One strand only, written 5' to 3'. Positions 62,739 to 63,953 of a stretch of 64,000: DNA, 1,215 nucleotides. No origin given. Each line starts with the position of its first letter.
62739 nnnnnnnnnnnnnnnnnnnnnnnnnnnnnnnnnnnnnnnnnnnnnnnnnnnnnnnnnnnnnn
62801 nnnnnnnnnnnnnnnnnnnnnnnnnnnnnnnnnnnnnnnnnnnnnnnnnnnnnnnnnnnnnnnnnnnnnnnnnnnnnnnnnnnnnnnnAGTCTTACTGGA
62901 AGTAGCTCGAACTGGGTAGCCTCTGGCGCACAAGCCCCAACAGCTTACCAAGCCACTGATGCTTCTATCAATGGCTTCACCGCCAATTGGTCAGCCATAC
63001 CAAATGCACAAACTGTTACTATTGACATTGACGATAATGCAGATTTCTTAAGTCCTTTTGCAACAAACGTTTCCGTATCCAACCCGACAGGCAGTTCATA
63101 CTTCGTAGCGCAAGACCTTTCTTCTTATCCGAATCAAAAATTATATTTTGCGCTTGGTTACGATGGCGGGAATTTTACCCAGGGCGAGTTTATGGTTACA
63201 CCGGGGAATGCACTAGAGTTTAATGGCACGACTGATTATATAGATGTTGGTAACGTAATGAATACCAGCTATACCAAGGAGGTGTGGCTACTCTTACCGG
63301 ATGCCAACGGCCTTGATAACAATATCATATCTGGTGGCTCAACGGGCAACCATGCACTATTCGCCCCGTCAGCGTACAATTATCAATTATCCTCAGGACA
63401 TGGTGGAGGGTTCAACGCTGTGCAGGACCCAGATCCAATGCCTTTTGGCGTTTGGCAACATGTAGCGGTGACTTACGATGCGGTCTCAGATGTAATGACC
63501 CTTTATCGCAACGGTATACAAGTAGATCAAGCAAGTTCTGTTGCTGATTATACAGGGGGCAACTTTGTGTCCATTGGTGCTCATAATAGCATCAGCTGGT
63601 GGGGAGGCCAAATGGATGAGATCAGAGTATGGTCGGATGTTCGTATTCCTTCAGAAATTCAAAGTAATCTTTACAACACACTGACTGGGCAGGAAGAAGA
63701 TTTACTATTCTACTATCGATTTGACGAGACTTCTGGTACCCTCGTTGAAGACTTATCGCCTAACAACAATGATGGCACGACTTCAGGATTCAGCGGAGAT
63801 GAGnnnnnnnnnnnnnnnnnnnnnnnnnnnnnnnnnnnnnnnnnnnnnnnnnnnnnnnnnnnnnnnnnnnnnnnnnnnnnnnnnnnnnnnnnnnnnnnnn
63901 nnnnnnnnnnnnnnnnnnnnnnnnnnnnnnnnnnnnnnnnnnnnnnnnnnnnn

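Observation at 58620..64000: Giant open-ended surface-protein gene that the ORF track omits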

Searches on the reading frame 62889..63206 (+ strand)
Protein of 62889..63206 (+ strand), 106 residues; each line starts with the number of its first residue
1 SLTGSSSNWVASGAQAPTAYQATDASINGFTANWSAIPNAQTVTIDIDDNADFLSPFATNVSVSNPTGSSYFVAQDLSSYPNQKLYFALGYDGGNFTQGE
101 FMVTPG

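Call 52: search_protein_families(library=pfam, alignment_id=A2, max_evalue=0.1)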
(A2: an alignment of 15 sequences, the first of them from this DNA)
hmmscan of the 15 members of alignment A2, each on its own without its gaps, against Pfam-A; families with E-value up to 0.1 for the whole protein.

A. member 1, seq(106 aa): 0 families

B. families by the number of members that match (of 15 scanned): 10 families
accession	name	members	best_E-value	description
PF00041.27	fn3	10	1.7e-08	Fibronectin type III domain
PF16656.11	Pur_ac_phosph_N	3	0.0006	Purple acid Phosphatase, N-terminal domain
PF16655.11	PhoD_N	3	0.0013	PhoD-like phosphatase, N-terminal domain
PF20009.4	GEVED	3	0.002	GEVED domain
PF14292.12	SusE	3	0.002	SusE outer membrane protein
PF09458.16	H_lectin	2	0.017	H-type lectin domain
PF10342.15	Kre9_KNH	2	0.036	Kre9/KNH-like N-terminal Ig-like domain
PF15983.10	DUF4767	1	0.034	Domain of unknown function (DUF4767)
PF05737.18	Collagen_bind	1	0.041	Collagen binding domain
PF25788.1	Ig_Rha78A_N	1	0.058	Rha78A-like, N-terminal immunoglobulin domain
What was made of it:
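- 62895..63179 (+): Divergent Fn3 module a. 10 of 15 homologous units hit fn3 (call 52).
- On Fibronectin type III (PF00041): 10 of 15 aligned homologous units hit fn3 (best 1.7e-8, call 52).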

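Call 53: search_solved_structures(query=A2, max_evalue=1)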
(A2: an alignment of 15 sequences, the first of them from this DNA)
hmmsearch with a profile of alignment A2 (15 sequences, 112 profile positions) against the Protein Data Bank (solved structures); distinct sequences matched with E-value up to 1: 141 (the best 60 are shown).
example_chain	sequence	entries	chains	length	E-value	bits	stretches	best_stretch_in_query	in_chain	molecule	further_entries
8q6t_I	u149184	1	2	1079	1.3e-33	118.7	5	9-111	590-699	Titin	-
8g4l_bm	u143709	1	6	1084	1.6e-28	102.3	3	7-92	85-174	Titin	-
6xax_B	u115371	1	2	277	9.7e-12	48.3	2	11-94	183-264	Fibronectin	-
3lpw_A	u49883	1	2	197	8.6e-11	45.3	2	14-92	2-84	A77-A78 domain from Titin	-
4u3h_A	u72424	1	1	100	2.1e-08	37.6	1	17-103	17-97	FN3con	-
6xay_A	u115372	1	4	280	2.5e-08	37.4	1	16-101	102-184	Fibronectin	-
3p4l_A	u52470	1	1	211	6.2e-08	36.1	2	30-106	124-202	Neogenin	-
4bq8_A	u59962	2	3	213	6.7e-08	36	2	30-105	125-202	NEOGENIN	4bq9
1fnf_A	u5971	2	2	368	7.3e-08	35.9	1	16-97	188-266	FIBRONECTIN | Isoform 1 of Fibronectin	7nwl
3r8q_A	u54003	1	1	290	1.2e-07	35.2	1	14-97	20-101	Fibronectin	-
6z3m_E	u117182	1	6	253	1.2e-07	35.1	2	30-106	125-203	Neogenin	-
9ot8_A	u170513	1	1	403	1.3e-07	35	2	17-90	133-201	FN3con-9 - FN3con-41 fusion,Galectin-3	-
4bq6_A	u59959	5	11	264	1.7e-07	34.7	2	30-106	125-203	NEOGENIN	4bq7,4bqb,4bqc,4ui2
1fnh_A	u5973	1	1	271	1.8e-07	34.6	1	14-97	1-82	PROTEIN (FIBRONECTIN)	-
8bvo_A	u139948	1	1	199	2.2e-07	34.3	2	14-91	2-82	Titin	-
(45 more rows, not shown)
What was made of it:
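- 62895..63179 (+): The profile hits titin and fibronectin Fn3 (call 53).
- On Fibronectin type III (PF00041): The profile hits titin (1.3e-33) and fibronectin (9.7e-12) in the PDB (call 53).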

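Call 67: predict_structure(alignment_id=A2)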
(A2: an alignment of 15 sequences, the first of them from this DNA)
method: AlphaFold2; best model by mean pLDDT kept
length: 106 residues; sequences in the alignment: 15
mean_pLDDT: 79.0   pTM: 0.68
mean pLDDT of the five models: 79.0, 77.5, 76.7, 72.8, 65.9
residues with pLDDT >= 90: 36; 70-90: 49; 50-70: 6; < 50: 15
segments of 3 or more residues with pLDDT < 50: 1-4, 7-17
pLDDT, mean of each block of 10 residues (from residue 1): 46 49 92 83 89 87 78 91 91 80 82
secondary structure, 60 per line:
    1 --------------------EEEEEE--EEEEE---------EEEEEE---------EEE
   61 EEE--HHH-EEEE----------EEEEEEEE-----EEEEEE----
elements in order: E21-26 E29-33 E43-48 E58-63 E70-73 E84-91 E97-102

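Call 72: fold_search(model_id=the predicted structure, library=pdb)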
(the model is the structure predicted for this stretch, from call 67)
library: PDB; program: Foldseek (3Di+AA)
matches with E <= 10: 1558; with E <= 0.001: 0
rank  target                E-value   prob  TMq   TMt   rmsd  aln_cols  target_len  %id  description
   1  7jgu                  1.6e-03  1.00  0.54  0.62   3.2        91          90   20  Structure of FN3tt mut (released 2021-07-21)
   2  2ee2_MODEL_1_A        2.1e-03  1.00  0.63  0.57   3.0        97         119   15  Solution structures of the fn3 domain of human contactin 1 (released 2007-08-21)
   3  5g56                  2.3e-03  1.00  0.53  0.10   4.1        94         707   19  THE TETRA-MODULAR CELLULOSOMAL ARABINOXYLANASE CtXyl5A STRUCTURE AS REVEALED BY X-RAY CRYSTALLOGRAPHY (released 2016-06-29)
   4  4wtw_B                2.8e-03  1.00  0.57  0.63   3.3        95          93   16  Crystal structure of the third FnIII domain of integrin beta4 (released 2015-02-11)
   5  5e53_B                2.8e-03  1.00  0.58  0.24   3.5       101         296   14  Crystal structure of chicken CNTN1 FN1-FN3 domains (released 2016-08-31)
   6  2yeq_A                3.3e-03  1.00  0.62  0.15   3.2       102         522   16  Structure of PhoD (released 2012-04-18)
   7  7jgt                  3.7e-03  1.00  0.60  0.68   2.6        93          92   17  Crystal Structure of FN3tt (released 2021-07-21)
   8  4bqc_A                5.2e-03  1.00  0.58  0.33   3.4        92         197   14  Crystal structure of the FN5 and FN6 domains of NEO1 bound to SOS (released 2013-06-12)
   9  4wtw_A                5.2e-03  1.00  0.57  0.63   3.4        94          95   16  Crystal structure of the third FnIII domain of integrin beta4 (released 2015-02-11)
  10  5j7k_B                5.5e-03  1.00  0.61  0.70   3.3        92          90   15  Loop grafting onto a highly stable FN3 scaffold (released 2016-08-17)
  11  6hyf_A                5.5e-03  1.00  0.59  0.59   3.2        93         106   13  Crystal structure of the third FNIII domain from rat beta4 integrin, a binding site for periaxin (released 2019-05-08)
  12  3b83_D                5.5e-03  1.00  0.55  0.62   3.3        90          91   12  Computer-Based Redesign of a beta Sandwich Protein Suggests that Extensive Negative Design Is Not Required for De Novo (released 2008-11-04)
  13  5x83_B                5.5e-03  1.00  0.55  0.31   3.7        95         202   12  Structure of DCC FN456 domains (released 2017-09-06)
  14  3teu                  5.8e-03  1.00  0.64  0.68   2.7        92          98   15  Crystal structure of fibcon (released 2012-05-16)
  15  6pol_C                5.8e-03  1.00  0.58  0.61   3.3       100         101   14  Crystal structure of the human NELL1 EGF1-3-Robo3 FN1 complex (released 2020-05-06)
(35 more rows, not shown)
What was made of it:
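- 62895..63179 (+): Model pLDDT 79, and the top PDB matches are Fn3 folds (calls 67, 72).
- On Fibronectin type III (PF00041): The model has seven strands and pLDDT 79, and its top matches are Fn3 domains (call 72).
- The isolated module best matches Fn3 folds (calls 67, 72).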

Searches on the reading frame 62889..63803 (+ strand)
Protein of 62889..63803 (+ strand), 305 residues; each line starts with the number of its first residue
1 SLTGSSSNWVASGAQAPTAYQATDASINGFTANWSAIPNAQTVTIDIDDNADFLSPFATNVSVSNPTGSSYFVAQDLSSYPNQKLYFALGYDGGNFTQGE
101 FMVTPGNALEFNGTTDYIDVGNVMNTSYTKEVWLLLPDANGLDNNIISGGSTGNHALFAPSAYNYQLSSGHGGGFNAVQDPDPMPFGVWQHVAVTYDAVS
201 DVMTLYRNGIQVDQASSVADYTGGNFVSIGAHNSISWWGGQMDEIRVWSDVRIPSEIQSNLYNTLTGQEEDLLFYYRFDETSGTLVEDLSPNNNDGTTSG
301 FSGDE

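Call 45: predict_structure(alignment_id=A1)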
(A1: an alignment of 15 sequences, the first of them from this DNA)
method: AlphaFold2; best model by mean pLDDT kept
length: 305 residues; sequences in the alignment: 15
mean_pLDDT: 74.9   pTM: 0.62
mean pLDDT of the five models: 74.9, 74.6, 73.3, 69.2, 67.0
residues with pLDDT >= 90: 27; 70-90: 183; 50-70: 76; < 50: 19
segments of 3 or more residues with pLDDT < 50: 1-9, 151-156
pLDDT, mean of each block of 10 residues (from residue 1): 44 64 76 84 93 91 88 85 84 79 70 78 73 78 58 49 60 67 77 87 85 79 62 70 87 83 76 80 73 78 53
secondary structure, 60 per line:
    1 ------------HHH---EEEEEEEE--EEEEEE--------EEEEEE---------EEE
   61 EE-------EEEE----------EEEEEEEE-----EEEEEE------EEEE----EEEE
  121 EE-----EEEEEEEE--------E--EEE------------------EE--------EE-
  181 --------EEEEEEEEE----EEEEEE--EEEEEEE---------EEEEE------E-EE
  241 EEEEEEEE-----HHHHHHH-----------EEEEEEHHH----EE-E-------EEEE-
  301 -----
elements in order: E19-26 E29-34 E43-48 E58-62 E70-73 E84-91 E97-102 E109-112 E117-122 E128-135 E147-149 E189-197 E202-207 E210-216 E226-230 E239-248 H254-260 E272-277 E296-299

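Call 48: fold_search(model_id=the predicted structure, library=pdb)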
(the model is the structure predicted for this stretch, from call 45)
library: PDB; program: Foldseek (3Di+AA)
matches with E <= 10: 1663; with E <= 0.001: 57
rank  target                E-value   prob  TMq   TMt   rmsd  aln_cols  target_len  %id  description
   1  4dqa                  3.5e-12  1.00  0.49  0.44  12.3       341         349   19  Crystal structure of a putative carbohydrate binding protein (BACOVA_03559) from Bacteroides ovatus ATCC 8483 at 1.50 A  (released 2012-03-21)
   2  6lve_A                3.3e-08  1.00  0.48  0.21  16.6       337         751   12  Structure of Dimethylformamidase, tetramer, E521A mutant (released 2020-06-03)
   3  6lvb_A                4.0e-08  1.00  0.47  0.20  16.6       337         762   13  Structure of Dimethylformamidase, tetramer (released 2020-06-03)
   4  6lvd_A                8.0e-08  1.00  0.44  0.20  16.6       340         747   13  Structure of Dimethylformamidase, tetramer, Y440A mutant (released 2020-06-03)
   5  7ufg_A                3.0e-07  1.00  0.42  0.12   5.9       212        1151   17  Cryo-EM structure of PAPP-A in complex with IGFBP5 (released 2022-09-28)
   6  7y5n_C                5.2e-07  1.00  0.43  0.13   5.3       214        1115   17  Structure of 1:1 PAPP-A.ProMBP complex(half map) (released 2023-01-11)
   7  7ufg_B                6.0e-07  1.00  0.48  0.14   4.0       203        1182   18  Cryo-EM structure of PAPP-A in complex with IGFBP5 (released 2022-09-28)
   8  8i5a_B                6.0e-07  1.00  0.42  0.19  16.7       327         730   12  N-acetyl-(R)-beta-phenylalanine acylase, 2.75 angstrom resolution (released 2023-03-15)
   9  8i59_A                8.8e-07  1.00  0.42  0.20  16.9       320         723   12  N-acetyl-(R)-beta-phenylalanine acylase, selenomethionyl derivative (released 2023-03-15)
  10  8d8o_B                1.1e-06  1.00  0.46  0.14   4.3       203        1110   18  Cryo-EM structure of substrate unbound PAPP-A (released 2022-09-28)
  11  9a24_A                1.6e-06  1.00  0.42  0.36   3.4       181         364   14  PTX3 hybrid cryoEM and AlphaFold model (released 2022-07-29)
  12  8a7d_C                1.9e-06  1.00  0.43  0.15   5.1       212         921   18  Partial dimer complex of PAPP-A and its inhibitor STC2 (released 2022-11-02)
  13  9k6u_A                2.2e-06  1.00  0.40  0.56   3.6       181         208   16  Pentraxin Domain of PTX3 Octamer (released 2025-10-22)
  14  8hgh_A                2.3e-06  1.00  0.40  0.09   6.0       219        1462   18  Structure of 2:2 PAPP-A.STC2 complex (released 2023-01-11)
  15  8hgg_C                3.0e-06  1.00  0.45  0.10   4.3       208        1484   19  Structure of 2:2 PAPP-A.ProMBP complex (released 2023-01-11)
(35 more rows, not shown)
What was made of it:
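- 63180..63785 (+): LamG module 5, the unusually conserved subtype. Model of the Fn3+LamG unit has pLDDT 74.9; top match is 4dqa, then PAPP-A and pentraxin LamG folds (calls 45, 48).
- On Laminin_G_3 (PF13385) multi-LamG proteins: The fold is confirmed by the model and PDB search (calls 45, 48).
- Structure models: the Fn3+LamG unit best matches a Bacteroides ovatus putative carbohydrate-binding protein (4dqa), then PAPP-A, pentraxin and lectin-type LamG folds (calls 45, 48). Structural neighbours include the sugar-binding domain of the GH43 arabinanase AbnA and the trans-sialidase lectin domain (call 48).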
